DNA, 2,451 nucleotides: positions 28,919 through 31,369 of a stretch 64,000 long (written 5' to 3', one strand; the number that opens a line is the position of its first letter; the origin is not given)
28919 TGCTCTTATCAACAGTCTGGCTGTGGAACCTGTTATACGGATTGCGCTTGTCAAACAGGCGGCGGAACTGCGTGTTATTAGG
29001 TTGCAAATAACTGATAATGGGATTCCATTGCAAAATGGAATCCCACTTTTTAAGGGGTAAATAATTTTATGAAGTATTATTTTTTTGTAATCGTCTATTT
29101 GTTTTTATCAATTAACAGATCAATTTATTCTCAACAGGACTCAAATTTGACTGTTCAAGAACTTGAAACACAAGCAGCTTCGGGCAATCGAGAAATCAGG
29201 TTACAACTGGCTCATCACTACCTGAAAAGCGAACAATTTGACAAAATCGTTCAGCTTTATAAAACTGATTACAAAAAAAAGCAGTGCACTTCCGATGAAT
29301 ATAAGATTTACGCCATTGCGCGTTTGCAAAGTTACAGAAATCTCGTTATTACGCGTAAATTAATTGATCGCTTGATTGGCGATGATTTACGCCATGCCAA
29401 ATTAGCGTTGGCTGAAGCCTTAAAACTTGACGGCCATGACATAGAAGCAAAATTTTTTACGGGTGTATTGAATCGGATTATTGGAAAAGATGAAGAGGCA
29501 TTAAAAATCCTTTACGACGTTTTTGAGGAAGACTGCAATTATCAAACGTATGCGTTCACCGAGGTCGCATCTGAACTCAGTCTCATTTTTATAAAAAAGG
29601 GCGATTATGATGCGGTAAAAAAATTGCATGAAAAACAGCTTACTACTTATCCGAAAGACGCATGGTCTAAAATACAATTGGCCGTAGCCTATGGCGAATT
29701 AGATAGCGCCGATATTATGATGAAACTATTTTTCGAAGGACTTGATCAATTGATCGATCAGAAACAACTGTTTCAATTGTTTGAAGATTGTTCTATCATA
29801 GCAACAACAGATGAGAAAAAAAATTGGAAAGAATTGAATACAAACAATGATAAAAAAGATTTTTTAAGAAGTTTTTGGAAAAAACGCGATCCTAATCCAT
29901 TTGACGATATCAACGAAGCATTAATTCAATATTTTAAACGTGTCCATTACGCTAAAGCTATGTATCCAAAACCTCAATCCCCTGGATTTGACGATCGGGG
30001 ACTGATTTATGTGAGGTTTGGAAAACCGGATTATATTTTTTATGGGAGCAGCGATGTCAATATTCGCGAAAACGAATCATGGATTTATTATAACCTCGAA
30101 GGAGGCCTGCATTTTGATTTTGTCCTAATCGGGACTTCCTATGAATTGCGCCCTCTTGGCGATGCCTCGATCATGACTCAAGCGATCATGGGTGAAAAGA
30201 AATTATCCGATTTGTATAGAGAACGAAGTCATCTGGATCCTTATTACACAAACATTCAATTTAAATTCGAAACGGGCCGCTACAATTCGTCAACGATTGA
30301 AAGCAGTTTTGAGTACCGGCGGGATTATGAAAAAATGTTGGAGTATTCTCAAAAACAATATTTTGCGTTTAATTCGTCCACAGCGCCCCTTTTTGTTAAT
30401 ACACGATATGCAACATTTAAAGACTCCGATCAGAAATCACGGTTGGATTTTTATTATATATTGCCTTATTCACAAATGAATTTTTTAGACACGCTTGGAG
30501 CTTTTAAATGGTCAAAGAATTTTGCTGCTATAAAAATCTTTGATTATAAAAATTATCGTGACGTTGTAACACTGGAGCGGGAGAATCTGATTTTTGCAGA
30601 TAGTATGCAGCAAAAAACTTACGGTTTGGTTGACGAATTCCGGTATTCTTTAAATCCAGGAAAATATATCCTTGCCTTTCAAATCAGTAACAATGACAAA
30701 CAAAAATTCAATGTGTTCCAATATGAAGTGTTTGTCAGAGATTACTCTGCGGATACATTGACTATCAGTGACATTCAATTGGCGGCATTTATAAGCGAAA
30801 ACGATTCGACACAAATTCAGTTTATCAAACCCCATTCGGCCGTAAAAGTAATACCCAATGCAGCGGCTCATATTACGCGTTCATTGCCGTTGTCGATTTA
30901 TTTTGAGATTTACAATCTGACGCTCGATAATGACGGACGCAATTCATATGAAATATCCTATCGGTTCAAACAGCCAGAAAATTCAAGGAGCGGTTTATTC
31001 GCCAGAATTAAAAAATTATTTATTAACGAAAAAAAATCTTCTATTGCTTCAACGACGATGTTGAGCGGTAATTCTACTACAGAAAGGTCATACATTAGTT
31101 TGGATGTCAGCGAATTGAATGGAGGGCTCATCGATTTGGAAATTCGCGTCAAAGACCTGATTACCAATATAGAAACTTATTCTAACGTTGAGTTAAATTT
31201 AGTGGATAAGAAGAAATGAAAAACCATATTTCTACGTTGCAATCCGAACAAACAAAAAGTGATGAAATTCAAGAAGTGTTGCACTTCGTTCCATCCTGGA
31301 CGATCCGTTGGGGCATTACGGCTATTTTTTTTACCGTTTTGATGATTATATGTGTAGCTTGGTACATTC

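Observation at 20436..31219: Modular cassettes: precursor, then intrinsic terminator, then a secreted-protein gene (two GWxTD-like paralogs and a lipoprotein)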

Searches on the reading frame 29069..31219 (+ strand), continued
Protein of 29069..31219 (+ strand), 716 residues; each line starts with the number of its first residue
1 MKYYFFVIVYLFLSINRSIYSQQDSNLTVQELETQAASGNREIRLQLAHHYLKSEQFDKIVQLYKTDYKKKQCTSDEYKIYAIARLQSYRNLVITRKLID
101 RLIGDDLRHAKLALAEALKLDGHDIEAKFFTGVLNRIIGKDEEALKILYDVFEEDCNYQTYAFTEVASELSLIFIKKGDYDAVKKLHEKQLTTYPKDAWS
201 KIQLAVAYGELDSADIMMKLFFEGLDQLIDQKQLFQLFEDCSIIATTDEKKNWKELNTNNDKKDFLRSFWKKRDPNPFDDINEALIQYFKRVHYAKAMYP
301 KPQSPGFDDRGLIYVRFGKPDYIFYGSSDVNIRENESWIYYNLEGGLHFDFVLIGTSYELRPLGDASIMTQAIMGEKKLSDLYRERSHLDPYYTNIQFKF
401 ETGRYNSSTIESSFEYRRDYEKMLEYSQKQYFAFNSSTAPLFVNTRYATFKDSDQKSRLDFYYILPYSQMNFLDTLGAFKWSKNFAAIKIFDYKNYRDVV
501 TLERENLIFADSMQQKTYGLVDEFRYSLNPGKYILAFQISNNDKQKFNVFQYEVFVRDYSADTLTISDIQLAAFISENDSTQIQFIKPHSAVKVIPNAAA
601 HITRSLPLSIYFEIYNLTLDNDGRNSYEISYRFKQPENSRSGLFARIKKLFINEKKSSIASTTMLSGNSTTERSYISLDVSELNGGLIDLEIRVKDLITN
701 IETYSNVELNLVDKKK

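Call 72: find_encoding_contigs(protein=P0014, flank=10000, max_places=2)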
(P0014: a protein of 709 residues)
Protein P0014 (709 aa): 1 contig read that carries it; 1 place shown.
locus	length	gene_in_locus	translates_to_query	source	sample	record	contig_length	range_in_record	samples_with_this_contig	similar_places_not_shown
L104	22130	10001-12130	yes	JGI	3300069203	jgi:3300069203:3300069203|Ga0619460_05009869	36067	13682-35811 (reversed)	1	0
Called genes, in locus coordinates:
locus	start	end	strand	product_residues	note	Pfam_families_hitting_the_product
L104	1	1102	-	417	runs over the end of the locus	PF13742:tRNA_anti_2, PF01336:tRNA_anti-codon, PF02601:Exonuc_VII_L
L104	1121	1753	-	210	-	-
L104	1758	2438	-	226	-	PF03548:LolA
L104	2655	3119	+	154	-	PF14539:DUF4442, PF13622:4HBT_3, PF03061:4HBT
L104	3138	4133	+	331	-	PF01040:UbiA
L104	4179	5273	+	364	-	PF27098:Rv0959_3rd, PF13519:VWA_2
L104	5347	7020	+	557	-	PF03571:Peptidase_M49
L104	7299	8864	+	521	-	-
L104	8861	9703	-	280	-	PF01416:PseudoU_synth_1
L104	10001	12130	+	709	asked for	PF20094:GWxTD_dom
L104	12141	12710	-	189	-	PF03352:Adenine_glyco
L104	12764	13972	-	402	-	PF07228:SpoIIE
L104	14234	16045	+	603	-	PF02734:Dak2, PF21645:FakA-like_M, PF02645:DegV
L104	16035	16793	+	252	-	PF05036:SPOR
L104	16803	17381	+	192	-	PF02834:LigT_PEase, PF10469:AKAP7_NLS, PF13563:2_5_RNA_ligase2, PF02834:LigT_PEase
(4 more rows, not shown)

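Call 73: find_encoding_contigs(protein=P0017, flank=10000, max_places=2)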
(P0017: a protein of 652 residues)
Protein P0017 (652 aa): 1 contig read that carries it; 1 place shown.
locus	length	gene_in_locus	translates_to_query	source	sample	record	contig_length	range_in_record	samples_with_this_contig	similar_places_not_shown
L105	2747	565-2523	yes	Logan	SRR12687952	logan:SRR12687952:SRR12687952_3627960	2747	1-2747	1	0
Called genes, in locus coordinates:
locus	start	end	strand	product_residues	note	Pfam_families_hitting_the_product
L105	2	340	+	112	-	?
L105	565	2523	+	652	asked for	PF20094:GWxTD_dom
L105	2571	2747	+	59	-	?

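Call 103: find_encoding_contigs(protein=P0026, flank=10000, max_places=2)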
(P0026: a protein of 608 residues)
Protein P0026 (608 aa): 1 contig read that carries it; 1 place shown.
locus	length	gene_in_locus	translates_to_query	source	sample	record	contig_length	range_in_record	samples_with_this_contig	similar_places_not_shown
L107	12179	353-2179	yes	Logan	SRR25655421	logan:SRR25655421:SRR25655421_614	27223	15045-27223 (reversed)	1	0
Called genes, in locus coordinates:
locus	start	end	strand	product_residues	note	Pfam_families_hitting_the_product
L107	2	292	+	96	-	?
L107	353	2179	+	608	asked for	PF07719:TPR_2 (faint), PF00515:TPR_1 (faint), PF13181:TPR_8 (faint)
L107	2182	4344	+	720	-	PF20094:GWxTD_dom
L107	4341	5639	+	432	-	PF26002:Beta-barrel_AprE (weak)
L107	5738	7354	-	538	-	PF00496:SBP_bac_5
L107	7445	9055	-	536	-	PF00496:SBP_bac_5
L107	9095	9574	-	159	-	-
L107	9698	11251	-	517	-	PF00496:SBP_bac_5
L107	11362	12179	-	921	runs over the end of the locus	-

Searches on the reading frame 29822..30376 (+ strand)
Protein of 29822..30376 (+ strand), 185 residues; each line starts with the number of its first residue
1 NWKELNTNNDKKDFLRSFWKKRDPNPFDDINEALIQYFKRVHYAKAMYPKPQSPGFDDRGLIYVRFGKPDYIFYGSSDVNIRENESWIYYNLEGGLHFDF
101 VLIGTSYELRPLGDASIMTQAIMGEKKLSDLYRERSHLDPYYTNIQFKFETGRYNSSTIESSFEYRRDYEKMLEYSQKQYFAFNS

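Call 93: predict_structure(alignment_id=A7)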
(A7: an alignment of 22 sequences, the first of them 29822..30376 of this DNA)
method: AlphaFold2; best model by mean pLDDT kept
length: 185 residues; sequences in the alignment: 22
mean_pLDDT: 84.7   pTM: 0.81
mean pLDDT of the five models: 84.7, 84.4, 82.3, 82.3, 81.2
residues with pLDDT >= 90: 86; 70-90: 73; 50-70: 25; < 50: 1
segments of 3 or more residues with pLDDT < 50: none
pLDDT, mean of each block of 10 residues (from residue 1): 91 91 86 91 94 88 94 87 93 90 92 75 68 92 86 59 73 86 59
secondary structure, 60 per line:
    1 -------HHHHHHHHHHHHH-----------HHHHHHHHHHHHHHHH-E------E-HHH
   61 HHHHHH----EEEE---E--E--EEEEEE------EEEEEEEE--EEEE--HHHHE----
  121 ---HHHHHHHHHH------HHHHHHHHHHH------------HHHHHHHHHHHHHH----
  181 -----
elements in order: H8-20 H32-47 H58-66 E71-74 E84-89 E96-103 E106-109 H112-115 H124-133 H140-150 H163-176

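Call 95: fold_search(model_id=the predicted structure, library=pdb)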
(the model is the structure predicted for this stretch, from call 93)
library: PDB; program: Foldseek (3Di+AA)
matches with E <= 10: 310; with E <= 0.001: 0
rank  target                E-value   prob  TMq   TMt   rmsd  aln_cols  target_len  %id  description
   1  9cq3_C                3.2e-01  0.06  0.15  0.12  19.5       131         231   16  The gap-filling complex with Pol mu engaged in the NHEJ pathway (released 2025-04-23)
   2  5ubj                  5.8e-01  0.09  0.15  0.10  10.0        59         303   14  Structure of an alpha-L-arabinofuranosidase (GH62) from Aspergillus nidulans (released 2017-09-27)
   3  9fp0_A                6.2e-01  0.03  0.13  0.04  24.7       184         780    6  Cryo-EM structure of the 'crown'less Bcs macrocomplex for E. coli cellulose secretion in non-saturating c-di-GMP (loca (released 2024-10-16)
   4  5mmi_Q                7.0e-01  0.10  0.16  0.24  14.3       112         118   14  Structure of the large subunit of the chloroplast ribosome (released 2017-01-11)
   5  9v52_P1               7.8e-01  0.04  0.15  0.17  16.6       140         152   11  Structure of TolC and YbjP closed state complex (released 2025-11-05)
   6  9tg4_P                1.1e+00  0.03  0.13  0.15  17.2       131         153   13  Structure of the YbjP lipoprotein bound to the AcrABZ-TolC efflux pump (released 2026-04-08)
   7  4kaw                  1.1e+00  0.02  0.12  0.12  21.2       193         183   10  Crystal structure of ribosome recycling factor mutant R39G from Mycobacterium tuberculosis (released 2014-03-19)
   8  9n82_c                1.2e+00  0.02  0.15  0.12  30.9       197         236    9  The ligation (AMP-Lys) complex in the NHEJ pathway (released 2025-04-23)
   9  6od1_B                1.3e+00  0.08  0.19  0.29  14.6       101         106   12  IraD-bound to RssB D58P variant (released 2019-04-24)
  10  4cff_B                1.3e+00  0.04  0.15  0.16  13.4       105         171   10  Structure of full length human AMPK in complex with a small molecule activator, a thienopyridone derivative (A-769662) (released 2013-12-25)
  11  9fmv_A                1.3e+00  0.02  0.11  0.04  21.9       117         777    8  Cryo-EM structure of the c-di-GMP-free synthase:pEtN transferase complex (BcsA-Bct-G3) from the E. coli cellulose secr (released 2024-10-16)
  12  9qgy_D                1.3e+00  0.04  0.14  0.16  18.2       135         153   16  Structure of the YbjP lipoprotein bound to the MacAB-TolC tripartite efflux pump (released 2026-03-25)
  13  9n81_c                1.5e+00  0.02  0.14  0.12  29.1       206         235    9  A gap-filling complex with Pol mu engaged in the NHEJ Pathway (released 2025-04-23)
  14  8c0d_F                1.6e+00  0.04  0.17  0.19  15.7       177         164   11  UFL1/DDRGK1 bound to UFC1 (released 2023-12-27)
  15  2qm4_D                1.6e+00  0.03  0.16  0.13  19.0       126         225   14  Crystal structure of human XLF/Cernunnos, a non-homologous end-joining factor (released 2007-12-11)
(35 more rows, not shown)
